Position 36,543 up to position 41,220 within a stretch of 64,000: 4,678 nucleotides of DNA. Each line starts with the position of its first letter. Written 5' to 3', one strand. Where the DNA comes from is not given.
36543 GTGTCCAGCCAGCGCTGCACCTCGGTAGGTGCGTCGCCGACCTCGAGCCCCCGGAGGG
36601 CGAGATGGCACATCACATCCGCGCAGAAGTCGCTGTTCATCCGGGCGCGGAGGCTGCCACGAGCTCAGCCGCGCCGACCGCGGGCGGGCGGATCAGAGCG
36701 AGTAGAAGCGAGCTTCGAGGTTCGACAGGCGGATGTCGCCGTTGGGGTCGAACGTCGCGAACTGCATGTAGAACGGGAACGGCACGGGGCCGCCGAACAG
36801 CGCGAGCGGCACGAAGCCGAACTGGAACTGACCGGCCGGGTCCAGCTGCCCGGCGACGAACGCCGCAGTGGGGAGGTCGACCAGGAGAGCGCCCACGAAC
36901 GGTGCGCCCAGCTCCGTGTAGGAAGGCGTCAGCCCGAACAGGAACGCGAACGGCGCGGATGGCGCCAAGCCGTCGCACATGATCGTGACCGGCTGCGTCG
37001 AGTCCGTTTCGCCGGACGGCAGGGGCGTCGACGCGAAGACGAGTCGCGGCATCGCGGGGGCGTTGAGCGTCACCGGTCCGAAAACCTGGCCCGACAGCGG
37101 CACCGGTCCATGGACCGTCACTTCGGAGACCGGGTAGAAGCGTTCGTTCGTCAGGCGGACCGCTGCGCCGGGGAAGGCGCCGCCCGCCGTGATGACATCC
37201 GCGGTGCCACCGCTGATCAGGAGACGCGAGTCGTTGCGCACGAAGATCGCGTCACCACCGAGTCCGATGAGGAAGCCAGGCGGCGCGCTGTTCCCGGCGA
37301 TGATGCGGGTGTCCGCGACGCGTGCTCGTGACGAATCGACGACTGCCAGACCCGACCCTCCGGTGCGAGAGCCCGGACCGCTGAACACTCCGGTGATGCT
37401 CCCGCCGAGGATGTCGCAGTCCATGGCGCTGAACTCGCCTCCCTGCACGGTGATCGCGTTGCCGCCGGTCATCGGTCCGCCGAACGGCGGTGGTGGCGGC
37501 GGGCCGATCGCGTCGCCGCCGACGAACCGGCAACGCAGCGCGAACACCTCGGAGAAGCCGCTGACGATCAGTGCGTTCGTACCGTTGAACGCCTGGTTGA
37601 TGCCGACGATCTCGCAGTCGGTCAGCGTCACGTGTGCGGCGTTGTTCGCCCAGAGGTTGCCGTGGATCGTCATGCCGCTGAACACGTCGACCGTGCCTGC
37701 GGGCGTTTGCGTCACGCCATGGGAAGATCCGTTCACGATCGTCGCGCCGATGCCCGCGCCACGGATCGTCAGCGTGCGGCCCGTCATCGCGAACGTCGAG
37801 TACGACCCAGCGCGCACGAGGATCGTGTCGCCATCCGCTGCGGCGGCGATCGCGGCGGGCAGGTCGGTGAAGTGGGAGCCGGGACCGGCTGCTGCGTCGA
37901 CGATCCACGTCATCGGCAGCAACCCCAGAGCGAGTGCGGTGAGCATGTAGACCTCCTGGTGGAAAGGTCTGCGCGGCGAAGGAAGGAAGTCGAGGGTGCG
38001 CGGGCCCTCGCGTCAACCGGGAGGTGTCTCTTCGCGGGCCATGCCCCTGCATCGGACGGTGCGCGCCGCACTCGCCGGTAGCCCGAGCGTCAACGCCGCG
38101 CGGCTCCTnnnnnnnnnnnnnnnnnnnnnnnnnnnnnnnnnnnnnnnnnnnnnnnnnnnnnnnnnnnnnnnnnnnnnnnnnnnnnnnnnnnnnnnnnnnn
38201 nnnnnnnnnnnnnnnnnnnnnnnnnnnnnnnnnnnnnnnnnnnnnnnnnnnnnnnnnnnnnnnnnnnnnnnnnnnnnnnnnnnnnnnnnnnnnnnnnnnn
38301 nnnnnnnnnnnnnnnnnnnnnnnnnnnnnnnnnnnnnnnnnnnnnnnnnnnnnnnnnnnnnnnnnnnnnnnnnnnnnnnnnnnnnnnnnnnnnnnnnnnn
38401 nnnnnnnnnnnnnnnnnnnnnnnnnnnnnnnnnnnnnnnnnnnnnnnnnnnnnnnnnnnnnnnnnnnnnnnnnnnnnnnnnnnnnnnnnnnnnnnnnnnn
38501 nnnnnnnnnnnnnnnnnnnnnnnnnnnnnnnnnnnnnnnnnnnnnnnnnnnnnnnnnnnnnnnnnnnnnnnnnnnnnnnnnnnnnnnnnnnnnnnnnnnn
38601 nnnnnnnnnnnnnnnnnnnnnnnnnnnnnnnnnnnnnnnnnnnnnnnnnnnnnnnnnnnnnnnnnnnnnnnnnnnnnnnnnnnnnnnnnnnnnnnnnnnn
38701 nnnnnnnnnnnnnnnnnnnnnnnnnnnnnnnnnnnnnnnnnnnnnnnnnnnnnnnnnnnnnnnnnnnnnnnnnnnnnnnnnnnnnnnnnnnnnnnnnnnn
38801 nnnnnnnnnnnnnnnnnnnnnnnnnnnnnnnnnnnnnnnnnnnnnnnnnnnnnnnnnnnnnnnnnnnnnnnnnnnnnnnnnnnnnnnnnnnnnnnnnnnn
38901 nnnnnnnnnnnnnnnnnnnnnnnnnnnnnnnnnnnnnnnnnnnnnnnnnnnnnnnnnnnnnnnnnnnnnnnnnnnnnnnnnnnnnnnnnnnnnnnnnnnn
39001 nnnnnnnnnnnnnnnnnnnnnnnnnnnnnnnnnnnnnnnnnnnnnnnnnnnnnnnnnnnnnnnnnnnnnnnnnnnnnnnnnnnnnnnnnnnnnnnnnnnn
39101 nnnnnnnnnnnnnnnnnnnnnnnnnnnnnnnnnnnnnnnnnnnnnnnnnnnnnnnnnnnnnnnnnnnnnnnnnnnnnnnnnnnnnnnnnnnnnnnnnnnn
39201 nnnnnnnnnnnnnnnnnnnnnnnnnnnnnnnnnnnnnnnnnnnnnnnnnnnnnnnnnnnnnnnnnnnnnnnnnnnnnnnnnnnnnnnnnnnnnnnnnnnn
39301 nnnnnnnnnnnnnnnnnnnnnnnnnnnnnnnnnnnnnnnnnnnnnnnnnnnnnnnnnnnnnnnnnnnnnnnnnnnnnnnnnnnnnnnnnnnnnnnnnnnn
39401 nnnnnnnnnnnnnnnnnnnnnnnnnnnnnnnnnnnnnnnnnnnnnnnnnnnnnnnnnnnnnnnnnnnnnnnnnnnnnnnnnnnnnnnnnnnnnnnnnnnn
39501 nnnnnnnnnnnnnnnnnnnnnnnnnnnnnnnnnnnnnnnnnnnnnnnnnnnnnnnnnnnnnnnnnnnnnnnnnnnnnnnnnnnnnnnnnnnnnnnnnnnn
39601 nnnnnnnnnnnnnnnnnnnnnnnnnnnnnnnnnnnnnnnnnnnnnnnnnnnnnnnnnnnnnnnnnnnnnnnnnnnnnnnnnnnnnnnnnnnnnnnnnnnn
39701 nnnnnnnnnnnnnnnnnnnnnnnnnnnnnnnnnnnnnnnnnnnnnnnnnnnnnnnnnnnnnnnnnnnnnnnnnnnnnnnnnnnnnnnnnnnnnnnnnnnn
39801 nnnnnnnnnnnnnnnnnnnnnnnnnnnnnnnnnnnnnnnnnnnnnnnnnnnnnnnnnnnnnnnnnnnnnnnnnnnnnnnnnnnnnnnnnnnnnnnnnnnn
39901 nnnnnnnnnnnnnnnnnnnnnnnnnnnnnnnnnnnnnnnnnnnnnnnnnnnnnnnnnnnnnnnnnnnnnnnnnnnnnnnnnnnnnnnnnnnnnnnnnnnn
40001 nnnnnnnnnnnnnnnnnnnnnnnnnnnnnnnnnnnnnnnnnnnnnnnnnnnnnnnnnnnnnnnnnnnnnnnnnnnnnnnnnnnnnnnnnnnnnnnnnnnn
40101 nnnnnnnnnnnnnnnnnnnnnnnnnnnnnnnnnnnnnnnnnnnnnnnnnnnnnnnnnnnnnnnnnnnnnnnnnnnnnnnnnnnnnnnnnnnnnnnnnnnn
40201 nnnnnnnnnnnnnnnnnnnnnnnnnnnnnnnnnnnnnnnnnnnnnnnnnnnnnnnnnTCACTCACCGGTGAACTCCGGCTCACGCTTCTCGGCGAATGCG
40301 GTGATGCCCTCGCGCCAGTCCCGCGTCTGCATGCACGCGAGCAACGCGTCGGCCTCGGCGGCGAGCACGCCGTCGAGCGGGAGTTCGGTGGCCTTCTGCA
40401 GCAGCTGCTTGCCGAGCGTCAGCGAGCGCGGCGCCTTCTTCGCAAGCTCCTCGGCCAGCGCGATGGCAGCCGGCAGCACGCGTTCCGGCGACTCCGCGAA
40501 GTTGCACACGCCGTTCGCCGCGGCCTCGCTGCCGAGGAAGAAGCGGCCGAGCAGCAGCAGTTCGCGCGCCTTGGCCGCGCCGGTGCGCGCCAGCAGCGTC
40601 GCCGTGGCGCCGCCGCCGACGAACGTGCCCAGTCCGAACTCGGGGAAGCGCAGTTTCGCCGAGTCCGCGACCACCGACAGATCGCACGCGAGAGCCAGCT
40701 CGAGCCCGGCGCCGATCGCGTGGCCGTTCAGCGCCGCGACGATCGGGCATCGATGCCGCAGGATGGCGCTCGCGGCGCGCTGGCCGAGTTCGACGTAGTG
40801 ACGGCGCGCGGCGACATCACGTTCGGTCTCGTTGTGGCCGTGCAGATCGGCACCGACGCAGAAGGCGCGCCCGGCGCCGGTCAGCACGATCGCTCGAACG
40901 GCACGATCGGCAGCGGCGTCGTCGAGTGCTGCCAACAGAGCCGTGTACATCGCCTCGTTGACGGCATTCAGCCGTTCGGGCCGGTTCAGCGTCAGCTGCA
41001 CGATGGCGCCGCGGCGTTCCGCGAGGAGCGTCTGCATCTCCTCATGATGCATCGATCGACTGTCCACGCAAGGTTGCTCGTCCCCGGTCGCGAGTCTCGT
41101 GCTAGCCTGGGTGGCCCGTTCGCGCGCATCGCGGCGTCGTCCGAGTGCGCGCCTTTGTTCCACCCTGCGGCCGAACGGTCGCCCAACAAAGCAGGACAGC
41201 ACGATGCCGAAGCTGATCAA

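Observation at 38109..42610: Candidate undescribed beta-amino-acid pathway: KamA-like aminomutase divergent from crotonase plus NDP-forming acyl-CoA ligase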

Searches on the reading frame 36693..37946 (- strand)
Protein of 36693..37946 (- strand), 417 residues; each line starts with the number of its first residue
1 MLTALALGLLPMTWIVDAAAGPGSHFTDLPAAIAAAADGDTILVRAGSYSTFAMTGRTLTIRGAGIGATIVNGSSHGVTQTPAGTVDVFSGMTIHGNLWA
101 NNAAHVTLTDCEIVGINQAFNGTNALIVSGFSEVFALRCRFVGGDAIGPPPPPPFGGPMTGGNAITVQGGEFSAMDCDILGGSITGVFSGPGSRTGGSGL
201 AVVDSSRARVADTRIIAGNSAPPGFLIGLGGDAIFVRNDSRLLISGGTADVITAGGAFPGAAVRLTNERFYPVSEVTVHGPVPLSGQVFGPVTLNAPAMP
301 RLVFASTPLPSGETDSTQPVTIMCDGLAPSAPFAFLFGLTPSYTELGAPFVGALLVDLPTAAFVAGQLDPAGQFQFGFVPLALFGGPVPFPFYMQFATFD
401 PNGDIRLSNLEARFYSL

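Call 6: search_protein_families(library=pfam, proteins=[window:36693-37946:-])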
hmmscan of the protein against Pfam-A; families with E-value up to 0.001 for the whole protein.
window:36693-37946:- (417 aa): 0 families

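Call 7: search_protein_families(library=ncbifam, proteins=[window:36693-37946:-])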
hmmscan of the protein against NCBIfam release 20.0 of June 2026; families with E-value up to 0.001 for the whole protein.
window:36693-37946:- (417 aa): 1 family
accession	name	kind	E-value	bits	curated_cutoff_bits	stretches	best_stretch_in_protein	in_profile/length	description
TIGR04247.1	NosD_copper_fam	subfamily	0.00077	18.1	300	0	29-95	1-65/377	nitrous oxide reductase family maturation protein NosD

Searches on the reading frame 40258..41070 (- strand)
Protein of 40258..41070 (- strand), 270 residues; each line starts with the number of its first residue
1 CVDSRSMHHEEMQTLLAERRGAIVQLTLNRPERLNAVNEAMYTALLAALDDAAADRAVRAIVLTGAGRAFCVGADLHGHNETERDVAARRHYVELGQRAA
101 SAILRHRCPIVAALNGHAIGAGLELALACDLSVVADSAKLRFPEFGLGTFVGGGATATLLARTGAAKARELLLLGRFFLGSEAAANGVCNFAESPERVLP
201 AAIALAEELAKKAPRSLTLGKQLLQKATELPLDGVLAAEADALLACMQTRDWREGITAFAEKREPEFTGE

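Call 6: search_protein_families(library=pfam, proteins=[window:40258-41070:-])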
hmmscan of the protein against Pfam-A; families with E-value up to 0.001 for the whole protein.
window:40258-41070:- (270 aa): 2 families
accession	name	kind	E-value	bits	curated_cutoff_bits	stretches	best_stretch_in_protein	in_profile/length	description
PF00378.25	ECH_1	-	1.6e-56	191.9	27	1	19-269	2-250/251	Enoyl-CoA hydratase/isomerase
PF16113.10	ECH_2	-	3.3e-32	112.8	27.2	2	25-190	3-169/335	Enoyl-CoA hydratase/isomerase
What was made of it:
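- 40258..41052 (-): Crotonase-fold enoyl-CoA hydratase/lyase, 264 aa (alternative start ATG 41037), translationally coupled to the ligase. ECH_1 E 1.6e-56 (call 6).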

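Call 7: search_protein_families(library=ncbifam, proteins=[window:40258-41070:-])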
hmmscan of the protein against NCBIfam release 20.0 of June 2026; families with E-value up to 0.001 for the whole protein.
window:40258-41070:- (270 aa): 73 families (the best 25 are shown)
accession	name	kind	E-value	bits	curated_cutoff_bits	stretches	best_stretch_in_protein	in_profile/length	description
NF051848.1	EnCoAHydtEchA19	equivalog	3.7e-53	180.7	400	1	15-269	2-257/258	enoyl-CoA hydratase EchA19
NF046063.1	oxepin_alt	equivalog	6.1e-52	176.6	300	1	15-266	2-254/254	oxepin-CoA hydrolase, alternative type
NF005700.0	PRK07511.1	subfamily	1.7e-51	175.4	274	1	13-268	3-259/260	enoyl-CoA hydratase family protein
NF006100.0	PRK08252.1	subfamily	2.9e-50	171.2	282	1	13-270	3-254/254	crotonase/enoyl-CoA hydratase family protein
NF004781.0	PRK06127.1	subfamily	8.2e-50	169.9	291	1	6-269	4-268/269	enoyl-CoA hydratase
NF007239.0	PRK09674.1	equivalog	1.2e-49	169.1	371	1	11-269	2-256/257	2,3-dehydroadipyl-CoA hydratase PaaF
NF004475.0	PRK05809.1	subfamily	2.2e-49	168.3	394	1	11-268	2-258/260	short-chain-enoyl-CoA hydratase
NF005802.0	PRK07657.1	equivalog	3.9e-49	167.5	363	1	21-270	12-260/260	enoyl-CoA hydratase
NF004857.0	PRK06210.1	equivalog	2.4e-48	164.9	341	1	10-269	5-274/275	enoyl-CoA hydratase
NF005803.0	PRK07658.1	equivalog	3.1e-48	164.4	313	1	14-269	3-256/257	enoyl-CoA hydratase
NF006699.0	PRK09245.1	subfamily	4.2e-48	163.9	354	1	12-269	2-265/266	crotonase/enoyl-CoA hydratase family protein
NF006008.0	PRK08139.1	equivalog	7e-48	163.4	313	1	7-269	5-265/266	enoyl-CoA hydratase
NF006109.0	PRK08260.1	subfamily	1.3e-47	162.5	320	1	11-269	2-277/296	enoyl-CoA hydratase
NF004517.0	PRK05862.1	equivalog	1.2e-46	159.3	396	1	12-268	3-255/257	enoyl-CoA hydratase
NF006007.0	PRK08138.1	subfamily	2.5e-46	158.1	355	1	11-269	6-260/261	enoyl-CoA hydratase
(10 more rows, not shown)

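Call 63: search_solved_structures(query=window:40261-41052:-, max_evalue=1e-20)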
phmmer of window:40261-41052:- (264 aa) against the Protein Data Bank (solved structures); distinct sequences matched with E-value up to 1e-20: 97 (the best 60 are shown).
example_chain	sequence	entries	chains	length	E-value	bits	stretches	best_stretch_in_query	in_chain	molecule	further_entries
5zai_A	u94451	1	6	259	1e-46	162.8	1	5-263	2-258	3-hydroxypropionyl-coenzyme A dehydratase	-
9qwv_A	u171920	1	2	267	2.4e-44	155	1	13-262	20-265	Enoyl-CoA hydratase, mitochondrial, putative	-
5xzd_A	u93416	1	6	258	2.1e-42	148.6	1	7-262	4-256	Enoyl-CoA hydratase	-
2pbp_A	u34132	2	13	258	4.9e-41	144.2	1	5-263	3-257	Enoyl-CoA hydratase subunit I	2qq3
6sl9_AAA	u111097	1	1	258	2e-40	142.2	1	9-263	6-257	Enoyl-CoA hydratase/carnithine racemase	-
6slb_AAA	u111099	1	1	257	2.2e-40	142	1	9-263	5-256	Enoyl-CoA hydratase/carnithine racemase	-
6sla_AAA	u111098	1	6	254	2.6e-40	141.8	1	9-263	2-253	Enoyl-CoA hydratase/carnithine racemase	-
3hrx_A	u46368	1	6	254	4.3e-40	141.1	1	9-263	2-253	Probable enoyl-CoA hydratase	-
4fzw_A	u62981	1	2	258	4.7e-40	140.9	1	6-263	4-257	2,3-dehydroadipyl-CoA hydratase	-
1uiy_A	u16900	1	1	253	5.7e-40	140.7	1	13-261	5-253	Enoyl-CoA Hydratase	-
5jbx_A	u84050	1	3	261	3.8e-39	138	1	10-263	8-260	3-hydroxybutyryl-CoA dehydratase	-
5jbw_A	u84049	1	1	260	4.8e-39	137.7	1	11-263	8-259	3-hydroxybutyryl-CoA dehydratase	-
2ej5_A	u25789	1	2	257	9.1e-39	136.7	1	7-263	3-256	Enoyl-CoA hydratase subunit II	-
3moy_A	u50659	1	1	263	1.8e-38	135.8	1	17-263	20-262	Probable enoyl-CoA hydratase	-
5z7r_A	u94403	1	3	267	2.4e-38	135.4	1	5-260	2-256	Short-chain-enoyl-CoA hydratase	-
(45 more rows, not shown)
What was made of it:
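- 40258..41052 (-): Best PDB hit is 5ZAI, 3-hydroxypropionyl-CoA dehydratase (call 63).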
